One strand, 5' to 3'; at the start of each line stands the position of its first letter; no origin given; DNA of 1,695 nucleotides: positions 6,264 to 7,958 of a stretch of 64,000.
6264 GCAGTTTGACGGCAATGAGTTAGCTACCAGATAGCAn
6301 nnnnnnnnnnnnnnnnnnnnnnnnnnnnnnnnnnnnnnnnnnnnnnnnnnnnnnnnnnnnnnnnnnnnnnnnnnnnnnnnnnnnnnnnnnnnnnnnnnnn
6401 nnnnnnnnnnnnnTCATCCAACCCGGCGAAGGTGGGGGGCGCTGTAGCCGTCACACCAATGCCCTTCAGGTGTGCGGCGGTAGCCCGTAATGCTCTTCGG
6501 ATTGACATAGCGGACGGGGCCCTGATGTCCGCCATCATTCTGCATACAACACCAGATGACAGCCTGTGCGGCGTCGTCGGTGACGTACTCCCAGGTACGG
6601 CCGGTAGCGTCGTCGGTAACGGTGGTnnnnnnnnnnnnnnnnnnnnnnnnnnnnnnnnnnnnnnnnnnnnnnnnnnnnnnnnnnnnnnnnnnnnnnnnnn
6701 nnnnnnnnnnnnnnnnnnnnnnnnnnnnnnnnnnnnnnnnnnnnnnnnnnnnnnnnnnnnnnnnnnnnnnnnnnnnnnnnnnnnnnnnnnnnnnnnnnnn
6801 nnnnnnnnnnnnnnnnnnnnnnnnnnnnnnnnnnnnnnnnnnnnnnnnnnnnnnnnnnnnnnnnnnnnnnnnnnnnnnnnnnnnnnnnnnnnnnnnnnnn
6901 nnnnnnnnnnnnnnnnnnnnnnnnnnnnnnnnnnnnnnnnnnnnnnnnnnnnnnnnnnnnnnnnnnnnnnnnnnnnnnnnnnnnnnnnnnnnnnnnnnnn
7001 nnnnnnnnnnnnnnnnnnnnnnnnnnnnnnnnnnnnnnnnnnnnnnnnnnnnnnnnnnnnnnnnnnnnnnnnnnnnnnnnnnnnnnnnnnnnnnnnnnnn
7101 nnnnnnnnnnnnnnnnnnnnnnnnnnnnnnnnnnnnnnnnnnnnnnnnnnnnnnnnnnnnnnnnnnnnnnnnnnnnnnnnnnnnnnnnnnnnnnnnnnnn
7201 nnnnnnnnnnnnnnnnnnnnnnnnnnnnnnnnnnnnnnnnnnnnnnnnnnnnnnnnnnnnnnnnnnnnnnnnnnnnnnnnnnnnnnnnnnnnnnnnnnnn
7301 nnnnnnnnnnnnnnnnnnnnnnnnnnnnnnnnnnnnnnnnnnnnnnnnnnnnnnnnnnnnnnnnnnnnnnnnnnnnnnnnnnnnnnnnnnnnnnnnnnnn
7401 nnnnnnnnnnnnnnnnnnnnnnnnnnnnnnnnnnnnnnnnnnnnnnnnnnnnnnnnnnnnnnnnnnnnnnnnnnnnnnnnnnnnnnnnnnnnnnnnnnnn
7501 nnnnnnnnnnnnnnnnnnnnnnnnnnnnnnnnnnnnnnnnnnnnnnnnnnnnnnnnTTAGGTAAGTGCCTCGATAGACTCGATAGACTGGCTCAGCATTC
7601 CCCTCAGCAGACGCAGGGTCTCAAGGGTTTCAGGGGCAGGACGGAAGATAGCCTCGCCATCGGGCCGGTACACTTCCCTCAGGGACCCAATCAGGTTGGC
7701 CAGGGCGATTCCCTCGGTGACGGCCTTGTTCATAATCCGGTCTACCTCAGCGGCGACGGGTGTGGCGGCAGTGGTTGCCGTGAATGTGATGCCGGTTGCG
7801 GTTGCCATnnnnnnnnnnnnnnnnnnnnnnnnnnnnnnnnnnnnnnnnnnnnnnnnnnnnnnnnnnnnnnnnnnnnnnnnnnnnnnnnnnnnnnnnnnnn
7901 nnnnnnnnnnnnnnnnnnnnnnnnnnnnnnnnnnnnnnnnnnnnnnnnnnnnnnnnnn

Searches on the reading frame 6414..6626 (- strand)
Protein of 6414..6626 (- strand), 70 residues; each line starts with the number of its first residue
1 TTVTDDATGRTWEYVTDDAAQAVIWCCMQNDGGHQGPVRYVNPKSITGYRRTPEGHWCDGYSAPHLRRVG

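Call 47: find_related_loci(query=window:6414-6626:-, collection=viral_contigs, flank=3000)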
Query window:6414-6626:- (70 aa) in viral_contigs; peptide patterns used: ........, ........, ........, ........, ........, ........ (x = any residue, [..] = any of these).
11 stretches matched a pattern, but none encodes a relative of the query by tblastn (E <= 1e-3).

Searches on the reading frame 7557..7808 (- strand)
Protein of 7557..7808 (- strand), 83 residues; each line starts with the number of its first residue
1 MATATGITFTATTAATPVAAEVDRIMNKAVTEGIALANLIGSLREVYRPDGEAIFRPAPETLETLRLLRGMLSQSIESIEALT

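Call 34: find_encoding_contigs(protein=window:7557-7808:-, flank=3000, max_places=10)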
Protein window:7557-7808:- (83 aa): 6 contigs read that carry it; 4 places shown.
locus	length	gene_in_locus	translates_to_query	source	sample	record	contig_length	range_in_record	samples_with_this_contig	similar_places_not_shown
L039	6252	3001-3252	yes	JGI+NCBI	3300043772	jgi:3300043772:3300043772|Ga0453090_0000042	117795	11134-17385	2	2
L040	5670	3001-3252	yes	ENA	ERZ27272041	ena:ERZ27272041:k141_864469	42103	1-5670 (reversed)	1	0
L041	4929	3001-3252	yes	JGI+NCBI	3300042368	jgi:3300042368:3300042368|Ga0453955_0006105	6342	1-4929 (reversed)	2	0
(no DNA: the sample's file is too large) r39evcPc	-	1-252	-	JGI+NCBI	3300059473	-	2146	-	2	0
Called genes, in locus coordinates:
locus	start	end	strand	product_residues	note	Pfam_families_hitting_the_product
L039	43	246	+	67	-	-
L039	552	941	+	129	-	-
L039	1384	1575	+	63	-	-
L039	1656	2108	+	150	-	-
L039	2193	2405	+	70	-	-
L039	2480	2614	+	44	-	-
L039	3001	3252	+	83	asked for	-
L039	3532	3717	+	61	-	-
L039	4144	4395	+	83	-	-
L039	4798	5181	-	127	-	-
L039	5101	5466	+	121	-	-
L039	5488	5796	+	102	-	-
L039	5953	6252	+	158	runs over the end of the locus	-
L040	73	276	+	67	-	-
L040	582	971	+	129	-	-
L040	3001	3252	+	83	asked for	-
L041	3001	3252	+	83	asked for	-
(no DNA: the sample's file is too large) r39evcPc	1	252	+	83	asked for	?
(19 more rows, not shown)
